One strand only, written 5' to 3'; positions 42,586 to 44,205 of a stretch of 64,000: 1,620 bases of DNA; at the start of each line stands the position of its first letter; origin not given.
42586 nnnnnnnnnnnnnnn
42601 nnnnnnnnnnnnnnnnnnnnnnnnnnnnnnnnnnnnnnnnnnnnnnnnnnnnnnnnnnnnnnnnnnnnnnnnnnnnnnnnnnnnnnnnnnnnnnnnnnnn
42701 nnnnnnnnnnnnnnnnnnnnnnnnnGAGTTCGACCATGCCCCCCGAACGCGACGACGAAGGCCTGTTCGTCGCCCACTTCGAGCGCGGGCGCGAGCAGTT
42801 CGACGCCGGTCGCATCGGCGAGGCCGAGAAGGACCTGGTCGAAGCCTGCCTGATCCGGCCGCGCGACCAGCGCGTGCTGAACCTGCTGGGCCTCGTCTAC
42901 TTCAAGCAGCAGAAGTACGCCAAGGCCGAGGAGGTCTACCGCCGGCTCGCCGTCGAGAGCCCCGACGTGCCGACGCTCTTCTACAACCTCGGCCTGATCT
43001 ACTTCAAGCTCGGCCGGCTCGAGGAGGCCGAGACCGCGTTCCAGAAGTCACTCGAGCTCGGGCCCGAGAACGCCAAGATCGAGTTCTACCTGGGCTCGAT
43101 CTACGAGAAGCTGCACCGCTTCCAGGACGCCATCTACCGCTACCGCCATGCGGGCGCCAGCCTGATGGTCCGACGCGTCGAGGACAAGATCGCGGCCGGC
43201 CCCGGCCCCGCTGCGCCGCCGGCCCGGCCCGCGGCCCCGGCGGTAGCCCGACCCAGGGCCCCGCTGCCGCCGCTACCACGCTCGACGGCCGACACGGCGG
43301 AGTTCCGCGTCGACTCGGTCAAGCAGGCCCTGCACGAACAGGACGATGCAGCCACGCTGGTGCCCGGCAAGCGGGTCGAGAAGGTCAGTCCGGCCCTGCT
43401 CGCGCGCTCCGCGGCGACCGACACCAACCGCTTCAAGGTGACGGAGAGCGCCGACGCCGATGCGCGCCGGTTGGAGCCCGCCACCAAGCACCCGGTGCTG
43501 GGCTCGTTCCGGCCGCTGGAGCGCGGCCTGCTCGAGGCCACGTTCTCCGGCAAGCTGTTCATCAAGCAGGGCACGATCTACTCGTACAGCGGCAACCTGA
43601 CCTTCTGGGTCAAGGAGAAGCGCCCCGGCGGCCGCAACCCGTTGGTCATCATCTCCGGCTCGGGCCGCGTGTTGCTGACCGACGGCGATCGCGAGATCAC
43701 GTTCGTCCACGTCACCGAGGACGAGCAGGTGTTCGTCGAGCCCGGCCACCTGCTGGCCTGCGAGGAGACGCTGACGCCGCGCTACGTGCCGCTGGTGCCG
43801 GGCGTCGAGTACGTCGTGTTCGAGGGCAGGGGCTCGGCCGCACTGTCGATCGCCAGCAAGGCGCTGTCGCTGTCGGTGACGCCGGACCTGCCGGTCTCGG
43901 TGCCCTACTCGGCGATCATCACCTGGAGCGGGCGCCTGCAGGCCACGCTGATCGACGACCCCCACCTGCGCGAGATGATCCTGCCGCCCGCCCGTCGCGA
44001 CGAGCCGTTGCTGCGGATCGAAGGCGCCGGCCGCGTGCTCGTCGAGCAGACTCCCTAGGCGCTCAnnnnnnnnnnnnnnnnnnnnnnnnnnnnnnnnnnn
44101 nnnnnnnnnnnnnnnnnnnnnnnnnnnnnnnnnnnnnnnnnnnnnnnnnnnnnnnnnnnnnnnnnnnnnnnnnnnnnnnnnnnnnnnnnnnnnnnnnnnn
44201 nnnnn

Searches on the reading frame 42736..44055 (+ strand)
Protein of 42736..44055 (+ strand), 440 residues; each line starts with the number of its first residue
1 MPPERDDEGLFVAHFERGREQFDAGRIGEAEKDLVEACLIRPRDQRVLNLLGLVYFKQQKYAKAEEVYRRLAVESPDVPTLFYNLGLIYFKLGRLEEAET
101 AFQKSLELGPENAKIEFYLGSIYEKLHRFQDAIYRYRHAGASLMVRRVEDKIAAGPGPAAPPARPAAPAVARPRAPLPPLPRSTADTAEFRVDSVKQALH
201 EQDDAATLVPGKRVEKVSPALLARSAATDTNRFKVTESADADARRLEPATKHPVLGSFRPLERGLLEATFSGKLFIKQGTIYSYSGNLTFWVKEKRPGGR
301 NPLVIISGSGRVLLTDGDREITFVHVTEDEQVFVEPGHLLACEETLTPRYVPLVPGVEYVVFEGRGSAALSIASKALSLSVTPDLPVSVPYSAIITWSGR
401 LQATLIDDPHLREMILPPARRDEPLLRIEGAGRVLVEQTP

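Call 4: search_protein_families(library=pfam, proteins=[window:42736-44055:+], max_evalue=0.1)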
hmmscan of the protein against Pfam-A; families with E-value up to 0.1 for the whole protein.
window:42736-44055:+ (440 aa): 21 families
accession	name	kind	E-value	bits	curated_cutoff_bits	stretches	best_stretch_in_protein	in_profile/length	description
PF07719.23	TPR_2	-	1e-23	81.9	27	2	81-112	3-34/34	Tetratricopeptide repeat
PF00515.34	TPR_1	-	4.9e-22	77.2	27.8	2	81-112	3-34/34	Tetratricopeptide repeat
PF13414.12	TPR_11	-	4.3e-18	65.2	26.8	3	52-93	1-42/42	TPR repeat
PF13432.12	TPR_16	-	4.9e-17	62.5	32.7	2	16-79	2-65/65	Tetratricopeptide repeat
PF13181.12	TPR_8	-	1.5e-14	53.3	25.7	2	81-111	3-33/34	Tetratricopeptide repeat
PF13424.12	TPR_12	-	1.2e-13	51.4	30.1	2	78-139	2-71/77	Tetratricopeptide repeat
PF13431.12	TPR_17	-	3.2e-11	43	24.4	2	101-133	1-33/34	Tetratricopeptide repeat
PF13428.12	TPR_14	-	7.7e-11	42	23.5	2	81-120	3-42/44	Tetratricopeptide repeat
PF14559.12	TPR_19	-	1.3e-10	41.8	25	3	58-111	4-57/68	Tetratricopeptide repeat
PF13371.12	TPR_9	-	1e-09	38.7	35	1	53-115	3-65/73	Tetratricopeptide repeat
PF13176.12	TPR_7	-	2.6e-08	33.7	27.9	1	82-111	2-33/36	Tetratricopeptide repeat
PF12895.13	ANAPC3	-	5.7e-08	33.4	27.2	1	42-104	20-81/82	Anaphase-promoting complex, cyclosome, subunit 3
PF13374.12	TPR_10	-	5.8e-08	32.9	27.5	1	84-108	7-31/42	Tetratricopeptide repeat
PF13174.12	TPR_6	-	2e-07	31.6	26.3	2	82-104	3-25/33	Tetratricopeptide repeat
PF23914.1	TPR_CcmH_CycH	-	2.9e-07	30.9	42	2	83-117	54-88/158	Cytochrome c-type biogenesis protein H TPR domain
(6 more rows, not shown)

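Call 5: search_protein_families(library=ncbifam, proteins=[window:42736-44055:+], max_evalue=0.1)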
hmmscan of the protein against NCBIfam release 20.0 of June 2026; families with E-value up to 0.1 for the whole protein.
window:42736-44055:+ (440 aa): 28 families (the best 25 are shown)
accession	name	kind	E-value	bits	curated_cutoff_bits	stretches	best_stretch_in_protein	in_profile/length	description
NF040959.1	MamA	equivalog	1.6e-13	50.6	200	1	33-137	93-197/204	magnetosome protein MamA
TIGR02917.1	PEP_TPR_lipo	equivalog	3.1e-13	48.5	312.2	1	16-138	402-524/899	XrtA/PEP-CTERM system TPR-repeat protein PrsT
TIGR02521.1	type_IV_pilW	equivalog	2.6e-09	37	154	2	84-139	36-91/234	type IV pilus biogenesis/stability protein PilW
TIGR02552.1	LcrH_SycD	equivalog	5.3e-09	35.9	104.8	1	20-114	27-121/136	SycD/LcrH family type III secretion system chaperone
NF008391.2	PRK11189.1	equivalog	6.9e-08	32.3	250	2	63-133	49-119/297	lipoprotein NlpI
NF047371.1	FlcA_CTERM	equivalog_domain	1.2e-07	30.6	300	1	53-147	447-541/646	periplasmic flagellar collar protein FlcA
TIGR00540.1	TPR_hemY_coli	hypoth_equivalog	4.1e-07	29.1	142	1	74-138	321-384/385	heme biosynthesis-associated TPR protein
NF047507.1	TPR_BatC_Lepto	exception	3.6e-06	26.6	175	1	52-138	31-121/214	TPR repeat-containing protein BatC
NF052415.1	T3SS_chap_SctY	equivalog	1.6e-05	25.3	70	1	41-132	2-96/106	type III secretion apparatus assembly chaperone SctY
NF009037.0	PRK12370.1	equivalog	8.1e-05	21.2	589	1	28-122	321-415/553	HilA/EilA family virulence transcriptional regulator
TIGR00990.1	3a0801s09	subfamily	8.5e-05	21.4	757.25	1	17-137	337-457/615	mitochondrial import receptor subunit TOM70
NF008757.0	PRK11788.1-5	equivalog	8.9e-05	21.8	363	1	82-137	110-165/388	lipopolysaccharide assembly protein LapB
NF033762.1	social_mot_Tgl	equivalog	0.0001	21.7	225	1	51-132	142-223/252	social motility TPR repeat lipoprotein Tgl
NF033920.0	C39_PA2778_fam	equivalog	0.00022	20.7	150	1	36-109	181-254/255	PA2778 family cysteine peptidase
TIGR02795.1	tol_pal_ybgF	equivalog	0.00068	20.2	90.1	1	51-104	45-101/119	tol-pal system protein YbgF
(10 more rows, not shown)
